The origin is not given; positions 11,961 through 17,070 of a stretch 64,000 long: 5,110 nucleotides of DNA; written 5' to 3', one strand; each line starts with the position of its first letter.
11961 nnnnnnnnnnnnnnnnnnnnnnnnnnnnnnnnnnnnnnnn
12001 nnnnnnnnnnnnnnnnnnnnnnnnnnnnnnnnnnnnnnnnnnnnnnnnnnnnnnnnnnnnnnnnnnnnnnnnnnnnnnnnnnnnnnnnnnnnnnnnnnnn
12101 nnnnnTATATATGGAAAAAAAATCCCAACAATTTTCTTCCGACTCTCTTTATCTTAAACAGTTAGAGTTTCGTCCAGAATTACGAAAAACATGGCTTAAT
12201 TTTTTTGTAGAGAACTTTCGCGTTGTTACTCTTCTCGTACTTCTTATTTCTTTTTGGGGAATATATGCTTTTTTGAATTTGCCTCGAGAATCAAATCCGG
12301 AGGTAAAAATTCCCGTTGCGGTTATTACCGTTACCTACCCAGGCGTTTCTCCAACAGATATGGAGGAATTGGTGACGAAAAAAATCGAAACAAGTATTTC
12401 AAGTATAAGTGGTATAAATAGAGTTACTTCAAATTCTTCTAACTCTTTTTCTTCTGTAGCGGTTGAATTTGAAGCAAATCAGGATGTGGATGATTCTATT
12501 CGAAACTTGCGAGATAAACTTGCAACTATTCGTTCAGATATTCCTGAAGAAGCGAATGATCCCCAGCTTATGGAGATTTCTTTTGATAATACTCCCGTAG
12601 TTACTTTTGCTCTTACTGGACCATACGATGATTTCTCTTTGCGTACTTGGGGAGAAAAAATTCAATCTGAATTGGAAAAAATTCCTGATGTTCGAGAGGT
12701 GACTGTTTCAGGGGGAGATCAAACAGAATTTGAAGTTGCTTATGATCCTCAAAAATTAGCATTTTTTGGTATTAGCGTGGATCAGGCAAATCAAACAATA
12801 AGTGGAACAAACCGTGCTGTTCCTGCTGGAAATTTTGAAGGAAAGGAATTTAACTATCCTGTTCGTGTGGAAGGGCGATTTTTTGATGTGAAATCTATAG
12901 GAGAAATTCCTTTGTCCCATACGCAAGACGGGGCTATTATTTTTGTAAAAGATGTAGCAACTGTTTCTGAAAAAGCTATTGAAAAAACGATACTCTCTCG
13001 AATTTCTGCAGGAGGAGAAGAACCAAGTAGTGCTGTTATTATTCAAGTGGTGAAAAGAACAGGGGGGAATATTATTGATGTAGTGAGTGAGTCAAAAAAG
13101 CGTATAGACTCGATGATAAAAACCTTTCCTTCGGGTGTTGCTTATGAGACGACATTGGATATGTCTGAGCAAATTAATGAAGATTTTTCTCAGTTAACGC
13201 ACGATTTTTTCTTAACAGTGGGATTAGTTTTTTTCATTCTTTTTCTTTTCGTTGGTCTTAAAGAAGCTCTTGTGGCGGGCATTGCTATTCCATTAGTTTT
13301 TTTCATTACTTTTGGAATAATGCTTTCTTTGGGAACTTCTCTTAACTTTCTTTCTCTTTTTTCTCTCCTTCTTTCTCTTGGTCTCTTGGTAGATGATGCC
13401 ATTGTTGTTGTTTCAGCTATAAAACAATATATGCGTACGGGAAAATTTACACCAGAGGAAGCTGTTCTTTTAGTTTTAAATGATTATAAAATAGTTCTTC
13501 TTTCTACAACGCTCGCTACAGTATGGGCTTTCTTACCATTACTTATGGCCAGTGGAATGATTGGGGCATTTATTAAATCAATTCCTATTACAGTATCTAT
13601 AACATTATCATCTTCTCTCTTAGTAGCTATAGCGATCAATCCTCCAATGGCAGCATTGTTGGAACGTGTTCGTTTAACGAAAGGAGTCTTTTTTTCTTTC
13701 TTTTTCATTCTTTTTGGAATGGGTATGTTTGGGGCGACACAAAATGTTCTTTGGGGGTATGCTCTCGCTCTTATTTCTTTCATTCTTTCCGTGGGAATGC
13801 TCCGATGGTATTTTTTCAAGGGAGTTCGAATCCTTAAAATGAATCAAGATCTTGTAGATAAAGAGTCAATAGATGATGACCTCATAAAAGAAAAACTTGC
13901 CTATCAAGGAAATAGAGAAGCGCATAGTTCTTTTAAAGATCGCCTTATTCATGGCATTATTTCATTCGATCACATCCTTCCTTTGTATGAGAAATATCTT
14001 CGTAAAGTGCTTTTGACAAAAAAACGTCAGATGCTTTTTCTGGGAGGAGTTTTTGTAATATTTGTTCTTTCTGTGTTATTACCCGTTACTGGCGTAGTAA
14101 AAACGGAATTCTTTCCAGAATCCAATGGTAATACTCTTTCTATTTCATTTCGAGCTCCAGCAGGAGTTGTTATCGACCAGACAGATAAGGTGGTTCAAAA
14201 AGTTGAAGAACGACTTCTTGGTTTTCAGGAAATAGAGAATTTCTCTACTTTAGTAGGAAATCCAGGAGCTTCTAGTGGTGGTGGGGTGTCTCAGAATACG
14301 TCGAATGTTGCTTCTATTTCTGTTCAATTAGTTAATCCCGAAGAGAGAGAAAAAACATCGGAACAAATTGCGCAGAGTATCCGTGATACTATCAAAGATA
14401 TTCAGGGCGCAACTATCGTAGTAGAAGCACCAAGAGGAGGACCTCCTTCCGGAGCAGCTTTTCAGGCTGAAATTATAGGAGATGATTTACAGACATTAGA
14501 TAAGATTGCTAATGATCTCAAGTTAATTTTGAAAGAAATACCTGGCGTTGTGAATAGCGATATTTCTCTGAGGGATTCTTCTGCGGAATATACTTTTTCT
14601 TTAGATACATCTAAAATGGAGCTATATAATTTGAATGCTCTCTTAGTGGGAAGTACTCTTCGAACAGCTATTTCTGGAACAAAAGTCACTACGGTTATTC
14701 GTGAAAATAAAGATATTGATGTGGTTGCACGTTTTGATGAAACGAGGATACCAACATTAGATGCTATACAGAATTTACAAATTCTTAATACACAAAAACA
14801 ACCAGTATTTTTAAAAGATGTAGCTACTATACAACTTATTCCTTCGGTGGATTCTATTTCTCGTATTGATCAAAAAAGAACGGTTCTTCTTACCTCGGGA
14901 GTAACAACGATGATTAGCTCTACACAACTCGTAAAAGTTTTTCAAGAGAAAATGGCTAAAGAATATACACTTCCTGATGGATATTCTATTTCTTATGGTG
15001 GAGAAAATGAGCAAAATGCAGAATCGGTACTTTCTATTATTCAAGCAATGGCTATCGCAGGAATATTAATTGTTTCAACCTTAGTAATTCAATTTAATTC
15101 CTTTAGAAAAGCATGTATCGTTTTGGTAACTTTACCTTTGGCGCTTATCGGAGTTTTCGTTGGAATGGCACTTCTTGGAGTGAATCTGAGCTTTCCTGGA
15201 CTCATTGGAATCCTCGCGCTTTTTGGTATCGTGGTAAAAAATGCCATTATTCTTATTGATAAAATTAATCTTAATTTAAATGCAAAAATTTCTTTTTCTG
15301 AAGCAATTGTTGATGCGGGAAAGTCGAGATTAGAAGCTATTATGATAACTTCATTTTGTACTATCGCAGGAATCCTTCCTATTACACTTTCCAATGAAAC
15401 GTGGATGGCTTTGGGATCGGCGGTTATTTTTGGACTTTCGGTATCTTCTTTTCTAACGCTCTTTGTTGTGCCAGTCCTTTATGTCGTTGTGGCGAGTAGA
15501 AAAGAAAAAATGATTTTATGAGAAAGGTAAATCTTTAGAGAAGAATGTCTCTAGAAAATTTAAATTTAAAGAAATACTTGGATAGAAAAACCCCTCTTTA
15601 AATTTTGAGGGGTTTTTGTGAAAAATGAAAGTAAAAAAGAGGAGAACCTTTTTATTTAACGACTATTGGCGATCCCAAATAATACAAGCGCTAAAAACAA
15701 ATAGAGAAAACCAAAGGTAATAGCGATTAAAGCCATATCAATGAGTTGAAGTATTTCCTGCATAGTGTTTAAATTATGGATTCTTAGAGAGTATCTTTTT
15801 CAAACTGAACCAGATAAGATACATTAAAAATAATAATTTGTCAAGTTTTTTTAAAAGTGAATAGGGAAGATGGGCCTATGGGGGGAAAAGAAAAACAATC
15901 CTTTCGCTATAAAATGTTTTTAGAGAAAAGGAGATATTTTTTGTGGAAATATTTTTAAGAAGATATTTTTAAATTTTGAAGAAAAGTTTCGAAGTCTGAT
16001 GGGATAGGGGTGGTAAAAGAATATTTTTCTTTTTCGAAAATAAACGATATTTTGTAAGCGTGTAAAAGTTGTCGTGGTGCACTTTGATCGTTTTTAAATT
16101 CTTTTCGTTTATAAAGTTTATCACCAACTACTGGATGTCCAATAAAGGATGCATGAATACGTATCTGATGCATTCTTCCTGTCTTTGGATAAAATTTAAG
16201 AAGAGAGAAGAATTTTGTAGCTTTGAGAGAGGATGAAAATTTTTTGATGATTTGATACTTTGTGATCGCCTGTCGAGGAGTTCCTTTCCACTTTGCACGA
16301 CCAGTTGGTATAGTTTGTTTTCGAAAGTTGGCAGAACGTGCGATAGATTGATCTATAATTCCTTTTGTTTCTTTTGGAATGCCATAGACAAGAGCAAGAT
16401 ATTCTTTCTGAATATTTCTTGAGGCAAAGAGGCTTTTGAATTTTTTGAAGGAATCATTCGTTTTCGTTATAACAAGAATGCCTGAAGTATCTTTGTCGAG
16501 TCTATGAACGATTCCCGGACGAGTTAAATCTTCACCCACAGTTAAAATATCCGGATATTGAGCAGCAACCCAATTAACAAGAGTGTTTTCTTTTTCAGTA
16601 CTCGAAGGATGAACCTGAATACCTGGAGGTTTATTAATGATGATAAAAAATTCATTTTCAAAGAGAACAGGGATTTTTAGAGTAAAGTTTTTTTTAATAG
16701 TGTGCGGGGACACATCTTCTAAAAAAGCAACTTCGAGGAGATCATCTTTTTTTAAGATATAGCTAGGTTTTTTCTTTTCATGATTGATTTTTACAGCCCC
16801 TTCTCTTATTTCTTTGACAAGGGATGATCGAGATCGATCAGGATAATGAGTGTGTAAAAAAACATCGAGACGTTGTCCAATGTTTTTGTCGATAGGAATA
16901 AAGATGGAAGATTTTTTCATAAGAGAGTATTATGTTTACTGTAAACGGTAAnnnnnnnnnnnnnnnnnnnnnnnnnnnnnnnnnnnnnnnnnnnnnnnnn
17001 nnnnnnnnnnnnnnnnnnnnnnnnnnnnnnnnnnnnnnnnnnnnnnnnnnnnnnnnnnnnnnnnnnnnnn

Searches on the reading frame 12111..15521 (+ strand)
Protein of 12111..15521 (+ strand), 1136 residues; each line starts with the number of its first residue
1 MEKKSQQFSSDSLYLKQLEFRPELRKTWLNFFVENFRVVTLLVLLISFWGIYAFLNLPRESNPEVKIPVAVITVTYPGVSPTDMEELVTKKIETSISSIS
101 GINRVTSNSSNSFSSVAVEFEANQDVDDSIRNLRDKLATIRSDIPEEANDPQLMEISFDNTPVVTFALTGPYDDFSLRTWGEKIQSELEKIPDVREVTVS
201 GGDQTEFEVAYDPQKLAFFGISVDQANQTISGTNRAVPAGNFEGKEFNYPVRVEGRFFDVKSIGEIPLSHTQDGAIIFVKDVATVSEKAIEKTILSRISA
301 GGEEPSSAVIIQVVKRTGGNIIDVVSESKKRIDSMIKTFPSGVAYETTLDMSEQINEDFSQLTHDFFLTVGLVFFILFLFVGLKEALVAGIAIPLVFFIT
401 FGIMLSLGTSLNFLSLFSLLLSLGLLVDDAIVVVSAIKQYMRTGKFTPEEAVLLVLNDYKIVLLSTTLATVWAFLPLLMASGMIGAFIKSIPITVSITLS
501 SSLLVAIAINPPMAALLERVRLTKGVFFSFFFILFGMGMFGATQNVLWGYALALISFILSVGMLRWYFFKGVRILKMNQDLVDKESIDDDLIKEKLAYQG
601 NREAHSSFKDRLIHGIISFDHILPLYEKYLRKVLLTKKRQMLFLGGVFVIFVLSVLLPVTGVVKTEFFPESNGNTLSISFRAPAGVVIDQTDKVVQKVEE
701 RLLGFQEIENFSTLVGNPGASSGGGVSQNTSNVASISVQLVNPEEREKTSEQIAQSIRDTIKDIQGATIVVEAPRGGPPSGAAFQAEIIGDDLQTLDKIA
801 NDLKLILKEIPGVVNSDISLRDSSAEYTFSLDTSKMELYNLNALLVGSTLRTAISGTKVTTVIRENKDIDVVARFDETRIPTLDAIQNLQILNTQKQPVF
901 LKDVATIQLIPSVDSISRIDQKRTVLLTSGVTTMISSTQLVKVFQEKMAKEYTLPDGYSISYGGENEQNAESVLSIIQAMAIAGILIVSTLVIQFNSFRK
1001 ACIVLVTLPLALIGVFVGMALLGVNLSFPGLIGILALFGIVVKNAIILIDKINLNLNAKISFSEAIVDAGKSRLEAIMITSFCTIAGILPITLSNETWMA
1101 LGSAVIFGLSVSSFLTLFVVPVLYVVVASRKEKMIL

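Call 26: search_protein_families(library=pfam, proteins=[window:12111-15521:+], max_evalue=0.001)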
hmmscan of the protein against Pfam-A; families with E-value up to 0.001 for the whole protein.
window:12111-15521:+ (1136 aa): 3 families
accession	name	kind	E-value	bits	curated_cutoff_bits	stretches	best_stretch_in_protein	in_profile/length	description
PF00873.25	ACR_tran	-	2.9e-188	628.3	28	2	30-531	3-505/1021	AcrB/AcrD/AcrF family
PF02355.23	SecD_SecF_C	-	2.7e-06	27.4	20.5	0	361-509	28-182/189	Protein export membrane protein SecD/SecF, C-terminal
PF00403.32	HMA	-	0.00023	21.9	24.8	0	90-128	14-54/62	Heavy-metal-associated domain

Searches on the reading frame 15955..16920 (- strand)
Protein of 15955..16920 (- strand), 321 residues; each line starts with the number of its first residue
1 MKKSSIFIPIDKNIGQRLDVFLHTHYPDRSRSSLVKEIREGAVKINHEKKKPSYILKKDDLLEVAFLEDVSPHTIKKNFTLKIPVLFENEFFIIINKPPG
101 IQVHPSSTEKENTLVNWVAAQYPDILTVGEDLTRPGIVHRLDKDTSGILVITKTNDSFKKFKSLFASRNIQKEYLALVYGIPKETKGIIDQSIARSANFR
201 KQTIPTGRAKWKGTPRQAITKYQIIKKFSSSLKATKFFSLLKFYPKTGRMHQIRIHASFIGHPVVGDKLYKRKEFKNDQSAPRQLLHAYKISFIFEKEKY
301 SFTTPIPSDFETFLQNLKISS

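Call 95: search_protein_families(library=pfam, proteins=[window:15955-16920:-], max_evalue=0.001)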
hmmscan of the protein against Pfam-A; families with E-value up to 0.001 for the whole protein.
window:15955-16920:- (321 aa): 2 families
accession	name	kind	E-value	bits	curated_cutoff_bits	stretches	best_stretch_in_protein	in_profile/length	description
PF00849.27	PseudoU_synth_2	-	6.9e-32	111.2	26.8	1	92-258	2-151/152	RNA pseudouridylate synthase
PF01479.30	S4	-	9.4e-09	35.3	22.8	1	16-61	1-47/48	S4 domain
